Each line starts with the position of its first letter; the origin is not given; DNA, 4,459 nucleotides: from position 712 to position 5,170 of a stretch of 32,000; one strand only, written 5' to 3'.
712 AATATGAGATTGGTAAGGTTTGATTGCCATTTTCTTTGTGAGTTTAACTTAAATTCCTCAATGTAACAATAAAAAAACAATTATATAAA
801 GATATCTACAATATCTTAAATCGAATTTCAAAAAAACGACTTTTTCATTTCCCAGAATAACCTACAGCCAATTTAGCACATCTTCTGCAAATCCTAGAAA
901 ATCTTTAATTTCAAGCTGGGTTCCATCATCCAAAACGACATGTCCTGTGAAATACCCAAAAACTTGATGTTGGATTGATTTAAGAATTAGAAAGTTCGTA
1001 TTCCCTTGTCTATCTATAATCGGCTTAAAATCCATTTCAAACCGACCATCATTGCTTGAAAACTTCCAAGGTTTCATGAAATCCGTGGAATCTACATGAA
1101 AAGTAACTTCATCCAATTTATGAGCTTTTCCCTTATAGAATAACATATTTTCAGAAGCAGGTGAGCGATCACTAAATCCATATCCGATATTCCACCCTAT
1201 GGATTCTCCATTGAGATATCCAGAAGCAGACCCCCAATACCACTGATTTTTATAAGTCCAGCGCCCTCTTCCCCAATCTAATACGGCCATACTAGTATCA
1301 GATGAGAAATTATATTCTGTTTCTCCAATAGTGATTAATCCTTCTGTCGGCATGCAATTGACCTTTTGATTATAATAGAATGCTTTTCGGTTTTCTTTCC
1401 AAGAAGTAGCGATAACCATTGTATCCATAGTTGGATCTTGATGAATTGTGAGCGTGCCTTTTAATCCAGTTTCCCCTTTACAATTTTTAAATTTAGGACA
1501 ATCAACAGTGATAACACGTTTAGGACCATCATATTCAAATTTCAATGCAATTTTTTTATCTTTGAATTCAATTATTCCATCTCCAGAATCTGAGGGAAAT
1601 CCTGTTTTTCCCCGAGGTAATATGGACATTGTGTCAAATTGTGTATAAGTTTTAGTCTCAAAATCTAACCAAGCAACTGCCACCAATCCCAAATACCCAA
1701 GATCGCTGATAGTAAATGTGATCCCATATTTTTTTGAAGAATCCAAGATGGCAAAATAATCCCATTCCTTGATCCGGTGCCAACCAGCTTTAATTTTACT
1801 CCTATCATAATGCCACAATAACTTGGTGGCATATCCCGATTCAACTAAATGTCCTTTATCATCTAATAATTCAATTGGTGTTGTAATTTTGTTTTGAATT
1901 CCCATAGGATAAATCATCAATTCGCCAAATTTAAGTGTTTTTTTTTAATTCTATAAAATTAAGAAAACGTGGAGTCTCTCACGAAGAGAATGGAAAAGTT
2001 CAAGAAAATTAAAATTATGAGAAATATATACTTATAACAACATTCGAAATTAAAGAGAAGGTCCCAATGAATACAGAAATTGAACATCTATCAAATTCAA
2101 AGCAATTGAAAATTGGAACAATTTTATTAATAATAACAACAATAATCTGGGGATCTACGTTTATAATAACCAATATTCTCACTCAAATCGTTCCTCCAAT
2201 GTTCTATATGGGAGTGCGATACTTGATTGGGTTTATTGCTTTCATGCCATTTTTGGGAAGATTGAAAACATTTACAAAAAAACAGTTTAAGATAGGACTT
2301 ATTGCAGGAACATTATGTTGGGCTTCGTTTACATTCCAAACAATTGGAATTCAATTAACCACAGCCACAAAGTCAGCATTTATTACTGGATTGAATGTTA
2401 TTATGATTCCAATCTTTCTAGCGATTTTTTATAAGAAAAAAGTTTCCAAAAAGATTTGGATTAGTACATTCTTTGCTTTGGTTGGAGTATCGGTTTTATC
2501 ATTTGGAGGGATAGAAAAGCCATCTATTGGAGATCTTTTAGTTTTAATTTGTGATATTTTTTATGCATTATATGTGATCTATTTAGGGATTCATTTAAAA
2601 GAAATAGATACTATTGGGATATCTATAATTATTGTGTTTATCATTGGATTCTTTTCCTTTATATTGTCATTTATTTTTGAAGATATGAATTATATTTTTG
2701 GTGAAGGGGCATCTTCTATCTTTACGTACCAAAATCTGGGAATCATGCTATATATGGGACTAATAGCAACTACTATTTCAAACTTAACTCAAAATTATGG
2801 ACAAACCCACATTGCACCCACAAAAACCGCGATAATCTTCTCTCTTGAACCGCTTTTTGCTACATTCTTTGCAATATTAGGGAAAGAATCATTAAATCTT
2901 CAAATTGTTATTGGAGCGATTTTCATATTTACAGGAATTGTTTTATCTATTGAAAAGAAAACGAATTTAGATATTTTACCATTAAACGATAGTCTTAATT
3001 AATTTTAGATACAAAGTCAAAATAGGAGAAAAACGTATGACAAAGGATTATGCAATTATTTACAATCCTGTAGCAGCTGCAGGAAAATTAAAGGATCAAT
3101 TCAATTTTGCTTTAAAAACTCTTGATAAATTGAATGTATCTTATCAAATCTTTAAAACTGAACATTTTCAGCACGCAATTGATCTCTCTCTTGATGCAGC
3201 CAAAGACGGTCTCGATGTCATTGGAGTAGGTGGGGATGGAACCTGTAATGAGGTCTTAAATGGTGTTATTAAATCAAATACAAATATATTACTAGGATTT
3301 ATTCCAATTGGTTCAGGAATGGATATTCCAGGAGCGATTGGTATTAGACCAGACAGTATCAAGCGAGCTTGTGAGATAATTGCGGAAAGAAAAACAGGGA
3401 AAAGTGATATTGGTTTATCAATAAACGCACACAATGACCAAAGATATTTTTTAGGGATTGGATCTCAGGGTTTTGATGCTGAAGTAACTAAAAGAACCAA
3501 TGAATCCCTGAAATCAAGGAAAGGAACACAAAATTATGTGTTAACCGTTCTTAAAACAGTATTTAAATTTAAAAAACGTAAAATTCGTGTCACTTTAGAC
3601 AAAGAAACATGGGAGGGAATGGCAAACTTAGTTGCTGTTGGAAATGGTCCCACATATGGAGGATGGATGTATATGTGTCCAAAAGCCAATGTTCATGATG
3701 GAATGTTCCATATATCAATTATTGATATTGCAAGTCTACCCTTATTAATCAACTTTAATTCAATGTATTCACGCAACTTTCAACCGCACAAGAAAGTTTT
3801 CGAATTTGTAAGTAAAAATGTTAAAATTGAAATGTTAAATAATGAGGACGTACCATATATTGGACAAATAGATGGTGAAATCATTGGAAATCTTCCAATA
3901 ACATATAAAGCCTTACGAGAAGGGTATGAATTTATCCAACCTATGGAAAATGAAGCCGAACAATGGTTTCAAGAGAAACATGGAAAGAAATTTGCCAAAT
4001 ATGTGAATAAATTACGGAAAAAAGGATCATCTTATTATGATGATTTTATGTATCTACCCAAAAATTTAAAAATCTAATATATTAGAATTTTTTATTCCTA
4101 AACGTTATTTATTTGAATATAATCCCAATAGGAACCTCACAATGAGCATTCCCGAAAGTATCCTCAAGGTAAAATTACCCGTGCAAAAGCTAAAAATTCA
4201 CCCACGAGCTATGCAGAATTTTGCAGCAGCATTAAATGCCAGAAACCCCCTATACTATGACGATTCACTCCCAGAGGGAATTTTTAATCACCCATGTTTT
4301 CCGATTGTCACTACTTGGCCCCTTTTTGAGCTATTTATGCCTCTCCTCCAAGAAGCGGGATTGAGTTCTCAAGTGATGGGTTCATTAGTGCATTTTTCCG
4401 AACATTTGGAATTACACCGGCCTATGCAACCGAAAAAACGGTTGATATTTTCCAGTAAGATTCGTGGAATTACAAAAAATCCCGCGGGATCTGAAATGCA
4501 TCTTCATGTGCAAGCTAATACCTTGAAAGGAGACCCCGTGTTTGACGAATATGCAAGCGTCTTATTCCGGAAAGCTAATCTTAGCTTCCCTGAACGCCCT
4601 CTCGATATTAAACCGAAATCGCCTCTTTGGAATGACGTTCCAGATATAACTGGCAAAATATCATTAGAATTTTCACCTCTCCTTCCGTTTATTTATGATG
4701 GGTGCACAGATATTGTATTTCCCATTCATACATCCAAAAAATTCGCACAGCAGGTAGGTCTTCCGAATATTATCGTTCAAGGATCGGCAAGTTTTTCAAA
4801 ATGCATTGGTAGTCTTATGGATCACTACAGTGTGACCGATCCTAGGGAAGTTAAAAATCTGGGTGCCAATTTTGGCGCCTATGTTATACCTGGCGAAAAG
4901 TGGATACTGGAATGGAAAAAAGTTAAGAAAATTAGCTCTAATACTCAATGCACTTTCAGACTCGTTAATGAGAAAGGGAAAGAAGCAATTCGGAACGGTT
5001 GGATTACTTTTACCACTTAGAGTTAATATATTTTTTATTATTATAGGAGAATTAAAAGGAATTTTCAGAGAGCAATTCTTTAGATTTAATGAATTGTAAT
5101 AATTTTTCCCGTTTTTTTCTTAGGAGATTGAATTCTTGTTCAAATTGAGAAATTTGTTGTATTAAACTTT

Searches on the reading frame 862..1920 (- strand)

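Call 17: search_protein_families(library=pfam, proteins=[window:862-1920:-], max_evalue=0.001)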
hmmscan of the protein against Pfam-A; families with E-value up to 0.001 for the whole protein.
window:862-1920:- (352 aa): 1 family
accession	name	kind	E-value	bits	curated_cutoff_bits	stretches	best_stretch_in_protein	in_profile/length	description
PF10974.15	DUF2804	-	7.7e-135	449.9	26.9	1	9-350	1-337/339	Domain of unknown function (DUF2804)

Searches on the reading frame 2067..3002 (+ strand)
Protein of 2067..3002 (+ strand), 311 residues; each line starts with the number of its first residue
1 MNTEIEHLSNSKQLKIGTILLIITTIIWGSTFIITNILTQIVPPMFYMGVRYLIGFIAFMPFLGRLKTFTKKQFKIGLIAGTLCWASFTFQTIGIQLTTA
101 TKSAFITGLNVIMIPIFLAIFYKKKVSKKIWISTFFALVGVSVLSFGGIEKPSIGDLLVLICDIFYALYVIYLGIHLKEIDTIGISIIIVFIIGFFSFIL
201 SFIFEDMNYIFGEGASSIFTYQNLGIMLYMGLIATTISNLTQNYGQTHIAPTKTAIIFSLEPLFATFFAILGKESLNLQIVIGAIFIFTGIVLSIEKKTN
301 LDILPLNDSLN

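Call 17: search_protein_families(library=pfam, proteins=[window:2067-3002:+], max_evalue=0.001)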
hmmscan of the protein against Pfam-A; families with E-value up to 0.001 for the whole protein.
window:2067-3002:+ (311 aa): 1 family
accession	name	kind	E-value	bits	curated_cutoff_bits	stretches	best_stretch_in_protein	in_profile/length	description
PF00892.27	EamA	-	5.3e-33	114.6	28.2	2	16-145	2-134/135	EamA-like transporter family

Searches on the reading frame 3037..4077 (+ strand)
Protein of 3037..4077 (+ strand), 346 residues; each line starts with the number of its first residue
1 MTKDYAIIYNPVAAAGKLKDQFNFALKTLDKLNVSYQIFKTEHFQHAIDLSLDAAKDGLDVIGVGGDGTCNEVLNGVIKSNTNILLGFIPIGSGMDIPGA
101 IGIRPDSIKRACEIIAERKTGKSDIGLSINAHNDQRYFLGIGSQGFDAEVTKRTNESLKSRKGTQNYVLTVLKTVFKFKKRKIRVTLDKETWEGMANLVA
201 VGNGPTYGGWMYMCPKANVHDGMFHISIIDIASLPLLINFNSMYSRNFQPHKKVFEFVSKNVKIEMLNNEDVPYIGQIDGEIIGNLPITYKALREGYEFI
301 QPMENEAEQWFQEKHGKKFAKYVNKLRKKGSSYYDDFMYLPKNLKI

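Call 17: search_protein_families(library=pfam, proteins=[window:3037-4077:+], max_evalue=0.001)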
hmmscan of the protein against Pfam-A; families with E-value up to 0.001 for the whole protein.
window:3037-4077:+ (346 aa): 2 families
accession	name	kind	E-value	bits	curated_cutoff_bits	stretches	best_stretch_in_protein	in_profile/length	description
PF19279.4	YegS_C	-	4.2e-24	85.5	27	1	143-292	4-149/158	YegS C-terminal NAD kinase beta sandwich-like domain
PF00781.29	DAGK_cat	-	1.2e-22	80.3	23.6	1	6-126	3-123/125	Diacylglycerol kinase catalytic domain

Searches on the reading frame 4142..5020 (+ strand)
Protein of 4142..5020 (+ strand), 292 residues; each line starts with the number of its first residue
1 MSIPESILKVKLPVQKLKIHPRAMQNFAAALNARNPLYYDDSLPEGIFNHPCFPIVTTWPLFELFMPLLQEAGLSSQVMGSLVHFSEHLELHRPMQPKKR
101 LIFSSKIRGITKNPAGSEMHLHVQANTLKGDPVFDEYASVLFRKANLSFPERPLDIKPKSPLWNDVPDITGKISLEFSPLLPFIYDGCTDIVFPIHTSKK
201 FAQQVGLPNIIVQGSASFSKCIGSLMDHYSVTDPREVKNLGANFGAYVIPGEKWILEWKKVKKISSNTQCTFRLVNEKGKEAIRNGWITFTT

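Call 17: search_protein_families(library=pfam, proteins=[window:4142-5020:+], max_evalue=0.001)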
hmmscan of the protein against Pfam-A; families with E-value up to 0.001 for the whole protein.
window:4142-5020:+ (292 aa): 2 families
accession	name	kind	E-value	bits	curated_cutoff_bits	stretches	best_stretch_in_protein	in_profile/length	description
PF01575.25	MaoC_dehydratas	-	2.7e-07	30.7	27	1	193-269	34-110/123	MaoC like domain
PF13452.11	FAS1_DH_region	-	5.4e-05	23.8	22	1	16-133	11-129/132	FAS1-like, dehydratase domain region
